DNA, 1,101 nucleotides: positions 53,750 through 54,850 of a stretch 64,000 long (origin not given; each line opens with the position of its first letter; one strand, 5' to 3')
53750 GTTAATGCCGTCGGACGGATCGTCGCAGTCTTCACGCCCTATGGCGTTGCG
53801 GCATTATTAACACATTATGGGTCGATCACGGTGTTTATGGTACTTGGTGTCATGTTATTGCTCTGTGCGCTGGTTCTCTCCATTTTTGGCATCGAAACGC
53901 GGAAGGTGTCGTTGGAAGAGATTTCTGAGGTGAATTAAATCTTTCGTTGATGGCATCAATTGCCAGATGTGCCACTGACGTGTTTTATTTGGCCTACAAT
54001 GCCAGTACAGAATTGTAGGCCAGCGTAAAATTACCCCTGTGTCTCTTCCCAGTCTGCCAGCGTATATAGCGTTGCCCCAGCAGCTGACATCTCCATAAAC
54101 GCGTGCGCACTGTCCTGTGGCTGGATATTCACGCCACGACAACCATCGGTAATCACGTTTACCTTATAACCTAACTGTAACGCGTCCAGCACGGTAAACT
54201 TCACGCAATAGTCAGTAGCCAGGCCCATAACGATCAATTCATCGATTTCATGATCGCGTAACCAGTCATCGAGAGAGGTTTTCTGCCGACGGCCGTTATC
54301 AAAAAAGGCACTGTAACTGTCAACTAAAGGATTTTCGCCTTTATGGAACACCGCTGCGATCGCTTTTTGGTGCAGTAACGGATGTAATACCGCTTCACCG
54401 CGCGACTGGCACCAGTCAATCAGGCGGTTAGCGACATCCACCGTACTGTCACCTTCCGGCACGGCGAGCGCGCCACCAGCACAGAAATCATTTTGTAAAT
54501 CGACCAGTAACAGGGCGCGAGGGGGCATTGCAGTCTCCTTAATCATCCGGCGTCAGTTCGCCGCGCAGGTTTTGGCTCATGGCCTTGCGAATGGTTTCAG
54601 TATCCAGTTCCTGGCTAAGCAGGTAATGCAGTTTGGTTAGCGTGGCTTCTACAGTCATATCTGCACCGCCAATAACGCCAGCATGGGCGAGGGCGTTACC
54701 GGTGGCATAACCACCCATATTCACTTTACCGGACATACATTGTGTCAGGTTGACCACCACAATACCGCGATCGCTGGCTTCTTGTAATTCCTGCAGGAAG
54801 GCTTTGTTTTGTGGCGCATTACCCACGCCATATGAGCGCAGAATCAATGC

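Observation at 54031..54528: pncA encodes a 165-aa product that appears to lack the metal-binding segment of nicotinamidases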

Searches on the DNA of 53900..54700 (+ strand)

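Call 4: search_dna_similar(query=window:53900-54700:+, collection=ecoli_genomes, mode=near, max_rows=30)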
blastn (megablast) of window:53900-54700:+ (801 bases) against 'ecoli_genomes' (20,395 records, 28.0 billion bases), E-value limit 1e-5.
Records with a match: 5425; places in all: 5426; records where one place covers at least 80% of the query: 5417.
Genomes with a match: 5425 of 5426; with a place that covers at least 80% of the query: 5417. Places per genome that has any: lowest 1, median 1, highest 2. On chromosomes: 5424 places; on plasmids: 2.
Best place of each record, by identity: >=99% 2105; 95-99% 3320.
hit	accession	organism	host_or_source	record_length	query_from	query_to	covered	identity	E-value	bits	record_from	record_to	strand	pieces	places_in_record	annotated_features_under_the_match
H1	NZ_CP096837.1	Escherichia coli strain PS10-3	small intestine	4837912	1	801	100%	100.0%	0e+0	1481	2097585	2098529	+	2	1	pncA: bifunctional nicotinamidase/pyrazinamidase | ansA: asparaginase | ydjE: MFS transporter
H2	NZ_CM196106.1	Escherichia coli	urban waste bin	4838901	1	801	100%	100.0%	0e+0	1481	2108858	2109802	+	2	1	pncA: bifunctional nicotinamidase/pyrazinamidase | ansA: asparaginase | ydjE: MFS transporter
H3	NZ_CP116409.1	Escherichia coli strain HH97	Pre-treated sample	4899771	1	801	100%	99.9%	0e+0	1475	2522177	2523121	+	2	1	pncA: bifunctional nicotinamidase/pyrazinamidase | ansA: asparaginase | ydjE: MFS transporter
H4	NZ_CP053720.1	Escherichia coli strain CP131_Sichuan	pig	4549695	1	801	100%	99.8%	0e+0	1487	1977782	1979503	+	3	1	IS1-like element IS1B family transposase | pncA: bifunctional nicotinamidase/pyrazinamidase | ansA: asparaginase | ydjE: MFS transporter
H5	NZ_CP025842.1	Escherichia coli strain 720632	Homo sapiens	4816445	1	801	100%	99.8%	0e+0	1470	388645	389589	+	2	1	pncA: bifunctional nicotinamidase/pyrazinamidase | ansA: asparaginase | ydjE: MFS transporter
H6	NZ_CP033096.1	Escherichia coli strain CP53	pig feces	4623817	1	801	100%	99.8%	0e+0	1470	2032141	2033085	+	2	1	pncA: bifunctional nicotinamidase/pyrazinamidase | ansA: asparaginase | ydjE: MFS transporter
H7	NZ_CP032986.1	Escherichia coli strain BE2-5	egret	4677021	1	801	100%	99.8%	0e+0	1470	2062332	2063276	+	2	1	pncA: bifunctional nicotinamidase/pyrazinamidase | ansA: asparaginase | ydjE: MFS transporter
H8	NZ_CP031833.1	Escherichia coli strain 2452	Homo sapiens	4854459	1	801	100%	99.8%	0e+0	1470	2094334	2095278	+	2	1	pncA: bifunctional nicotinamidase/pyrazinamidase | ansA: asparaginase | ydjE: MFS transporter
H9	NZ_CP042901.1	Escherichia coli strain CFSAN061762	missing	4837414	1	801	100%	99.8%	0e+0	1470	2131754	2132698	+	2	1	pncA: bifunctional nicotinamidase/pyrazinamidase | ansA: asparaginase | ydjE: MFS transporter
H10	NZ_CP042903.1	Escherichia coli strain CFSAN061761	missing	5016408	1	801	100%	99.8%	0e+0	1470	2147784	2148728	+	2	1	pncA: bifunctional nicotinamidase/pyrazinamidase | ansA: asparaginase | ydjE: MFS transporter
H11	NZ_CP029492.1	Escherichia coli strain HS30-1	Homo sapiens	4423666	1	801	100%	99.8%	0e+0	1470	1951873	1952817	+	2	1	pncA: bifunctional nicotinamidase/pyrazinamidase | ansA: asparaginase | ydjE: MFS transporter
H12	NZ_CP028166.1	Escherichia coli strain CFSAN064036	poultry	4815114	1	801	100%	99.8%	0e+0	1470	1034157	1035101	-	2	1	pncA: bifunctional nicotinamidase/pyrazinamidase | ansA: asparaginase | MFS transporter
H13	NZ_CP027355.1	Escherichia coli strain 2013C-4991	Homo sapiens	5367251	1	801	100%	99.8%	0e+0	1470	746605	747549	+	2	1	pncA: bifunctional nicotinamidase/pyrazinamidase | ansA: asparaginase | ydjE: MFS transporter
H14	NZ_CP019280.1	Escherichia coli strain 13P484A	pig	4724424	1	801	100%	99.8%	0e+0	1470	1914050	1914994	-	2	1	pncA: bifunctional nicotinamidase/pyrazinamidase | ansA: asparaginase | MFS transporter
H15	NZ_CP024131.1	Escherichia coli strain 14EC007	clinical patient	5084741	1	801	100%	99.8%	0e+0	1470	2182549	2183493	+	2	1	pncA: bifunctional nicotinamidase/pyrazinamidase | ansA: asparaginase | ydjE: MFS transporter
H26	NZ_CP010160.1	Escherichia coli strain H1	not applicable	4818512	1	801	100%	99.8%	0e+0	1470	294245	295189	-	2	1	pncA: bifunctional nicotinamidase/pyrazinamidase | ansA: asparaginase | ydjE: MFS transporter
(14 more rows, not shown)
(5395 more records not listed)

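Call 5: get_annotated_region(hit=H1, flank=1500)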
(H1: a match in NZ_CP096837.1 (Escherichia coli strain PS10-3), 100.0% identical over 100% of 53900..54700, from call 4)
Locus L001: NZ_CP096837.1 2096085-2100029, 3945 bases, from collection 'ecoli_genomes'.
description: Escherichia coli strain PS10-3 chromosome, complete genome
organism: Escherichia coli strain PS10-3 (NCBI taxid 562)
replicon: chromosome; assembly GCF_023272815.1
host: -; source: small intestine; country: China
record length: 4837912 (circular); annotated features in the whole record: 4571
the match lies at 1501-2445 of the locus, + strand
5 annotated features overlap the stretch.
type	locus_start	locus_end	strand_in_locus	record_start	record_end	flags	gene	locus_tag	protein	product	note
CDS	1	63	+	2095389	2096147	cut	ydjF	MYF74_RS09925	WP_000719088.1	DeoR/GlpR family DNA-binding transcription regulator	-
CDS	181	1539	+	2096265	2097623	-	ydjE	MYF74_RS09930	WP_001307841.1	MFS transporter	-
CDS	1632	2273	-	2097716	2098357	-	pncA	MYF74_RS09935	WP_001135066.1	bifunctional nicotinamidase/pyrazinamidase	-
CDS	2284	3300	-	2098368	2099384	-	ansA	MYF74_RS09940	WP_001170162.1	asparaginase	-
CDS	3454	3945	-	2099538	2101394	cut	sppA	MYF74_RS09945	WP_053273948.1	signal peptide peptidase SppA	-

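Call 6: search_dna_similar(query=window:54363-54412:+, collection=ecoli_genomes, mode=near, max_evalue=10, max_rows=30)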
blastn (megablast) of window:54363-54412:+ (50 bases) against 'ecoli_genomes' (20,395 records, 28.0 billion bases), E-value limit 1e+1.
No match.
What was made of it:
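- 54388..54389 (-): Deletion junction, gene nt 140|141. The fused codon GTA (V47, 54388-54390) is followed by TTA (L48 here, L96 in the reference). A 50-mer across the junction is absent from 5,426 complete E. coli genomes (call 6).
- The junction is absent from 5,426 complete genomes (call 6).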

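Call 30: search_dna_similar(query=L001:1990-2133:-, collection=ecoli_genomes, mode=near, rows=spread, max_rows=12)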
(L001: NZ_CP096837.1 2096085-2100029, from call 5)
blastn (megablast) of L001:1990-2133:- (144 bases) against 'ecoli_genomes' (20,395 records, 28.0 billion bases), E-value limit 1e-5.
Records with a match: 5425; places in all: 5425; records where one place covers at least 80% of the query: 5425.
Genomes with a match: 5425 of 5426; with a place that covers at least 80% of the query: 5425. Places per genome that has any: lowest 1, median 1, highest 1. On chromosomes: 5423 places; on plasmids: 2.
Best place of each record, by identity: >=99% 3236; 95-99% 2175; 90-95% 14.
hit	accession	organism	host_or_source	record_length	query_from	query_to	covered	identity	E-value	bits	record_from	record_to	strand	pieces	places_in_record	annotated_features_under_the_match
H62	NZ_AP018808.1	Escherichia coli strain E2865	Bos taurus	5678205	1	144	100%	100.0%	1e-68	267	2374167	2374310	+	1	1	pncA: bifunctional nicotinamidase/pyrazinamidase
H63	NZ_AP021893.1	Escherichia coli strain 2018-06-4CC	Homo sapiens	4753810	1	144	100%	100.0%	1e-68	267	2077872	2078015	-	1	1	pncA: bifunctional nicotinamidase/pyrazinamidase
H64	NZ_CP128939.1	Escherichia coli strain TUM9754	missing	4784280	1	144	100%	100.0%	1e-68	267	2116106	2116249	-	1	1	pncA: bifunctional nicotinamidase/pyrazinamidase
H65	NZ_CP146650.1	Escherichia coli strain MS 85-1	Homo sapiens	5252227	1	144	100%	100.0%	1e-68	267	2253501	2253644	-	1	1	pncA: bifunctional nicotinamidase/pyrazinamidase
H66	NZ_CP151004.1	Escherichia coli strain 18KM2445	Dog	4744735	1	144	100%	100.0%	1e-68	267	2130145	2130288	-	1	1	pncA: bifunctional nicotinamidase/pyrazinamidase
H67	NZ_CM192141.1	Escherichia coli strain Ec-U9-1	Homo sapiens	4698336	1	144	100%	100.0%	1e-68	267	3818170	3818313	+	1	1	pncA: bifunctional nicotinamidase/pyrazinamidase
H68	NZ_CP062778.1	Escherichia coli O157:H7 strain Z1836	Bovine Faeces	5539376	1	144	100%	99.3%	6e-67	261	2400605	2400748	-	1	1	pncA: bifunctional nicotinamidase/pyrazinamidase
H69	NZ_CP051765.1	Escherichia coli strain SCU-113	Homo sapiens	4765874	1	144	100%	98.6%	3e-65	255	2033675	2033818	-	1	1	pncA: bifunctional nicotinamidase/pyrazinamidase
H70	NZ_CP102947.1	Escherichia coli strain SCAID WND1-2022 (119)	Homo sapiens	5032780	1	144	100%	98.6%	3e-65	255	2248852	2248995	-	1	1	pncA: bifunctional nicotinamidase/pyrazinamidase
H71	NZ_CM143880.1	Escherichia coli strain E07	Homo sapiens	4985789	1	144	100%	98.6%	3e-65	255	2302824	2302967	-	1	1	pncA: bifunctional nicotinamidase/pyrazinamidase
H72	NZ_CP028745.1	Escherichia coli strain A30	Papio cynocephalus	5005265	1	144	100%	97.9%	1e-63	250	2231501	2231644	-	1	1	pncA: bifunctional nicotinamidase/pyrazinamidase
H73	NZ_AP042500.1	Escherichia coli strain OkiPb01679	bovine feces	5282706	1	144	100%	91.0%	6e-47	195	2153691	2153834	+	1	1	pncA: bifunctional nicotinamidase/pyrazinamidase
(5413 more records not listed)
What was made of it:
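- Checked: This is not a chance feature: 5,425 of 5,426 complete E. coli genomes carry the 144 bp exactly once (call 30), and none carries the junction (call 6).
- The 144 bp are present in 5,425 of them (call 30). The 144 bp are single-copy in every genome (call 30). The allele is seen in one strain only, with no recurrence among 5,426 genomes (calls 6, 30).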

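Call 41: get_annotated_region(hit=H4, flank=300)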
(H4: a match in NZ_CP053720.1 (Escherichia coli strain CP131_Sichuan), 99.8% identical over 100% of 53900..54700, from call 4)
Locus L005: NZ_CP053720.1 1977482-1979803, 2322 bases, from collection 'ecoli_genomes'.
description: Escherichia coli strain CP131_Sichuan chromosome, complete genome
organism: Escherichia coli strain CP131_Sichuan (NCBI taxid 562)
replicon: chromosome; assembly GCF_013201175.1
host: pig; source: slaughterhouse; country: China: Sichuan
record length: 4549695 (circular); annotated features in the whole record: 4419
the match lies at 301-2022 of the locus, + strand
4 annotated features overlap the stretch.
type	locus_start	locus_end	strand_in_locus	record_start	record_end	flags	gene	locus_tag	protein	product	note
CDS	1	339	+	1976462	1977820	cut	ydjE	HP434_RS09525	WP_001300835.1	MFS transporter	-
CDS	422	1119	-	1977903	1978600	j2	-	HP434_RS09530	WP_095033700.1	IS1-like element IS1B family transposase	programmed frameshift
CDS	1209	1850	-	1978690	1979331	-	pncA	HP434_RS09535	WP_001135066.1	bifunctional nicotinamidase/pyrazinamidase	-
CDS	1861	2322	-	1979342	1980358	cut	ansA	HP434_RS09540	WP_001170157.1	asparaginase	-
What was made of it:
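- No parallel lesions were found; the IS1 near pncA in CP131_Sichuan leaves the gene intact (call 41).
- Tried and rejected: The IS1B seen near pncA in CP131_Sichuan lies in the intergenic space and leaves pncA intact (call 41).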

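Call 48: search_rna_families(source=L001, start=1500, end=2400, threshold=evalue, max_evalue=1)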
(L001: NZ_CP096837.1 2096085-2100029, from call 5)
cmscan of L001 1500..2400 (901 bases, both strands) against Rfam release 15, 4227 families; matches with E-value up to 1: 3.
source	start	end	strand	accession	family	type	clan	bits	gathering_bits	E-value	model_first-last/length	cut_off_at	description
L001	1574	1646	+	RF03381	mir-2796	Gene; miRNA;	-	24.5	72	0.0075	1-77/77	no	mir-2796 microRNA precursor family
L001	1529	1595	+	RF02564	naRNA4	Gene; sRNA;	-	22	59.5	0.19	1-77/77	no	Nucleoid-associated noncoding RNA 4 (CssrE)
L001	2143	2172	-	RF00457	IRES_mnt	Cis-reg; IRES;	-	15.7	100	0.18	127-156/203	no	Mnt IRES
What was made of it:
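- Tried and rejected: No Rfam match there, even at E<=1 (call 48).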
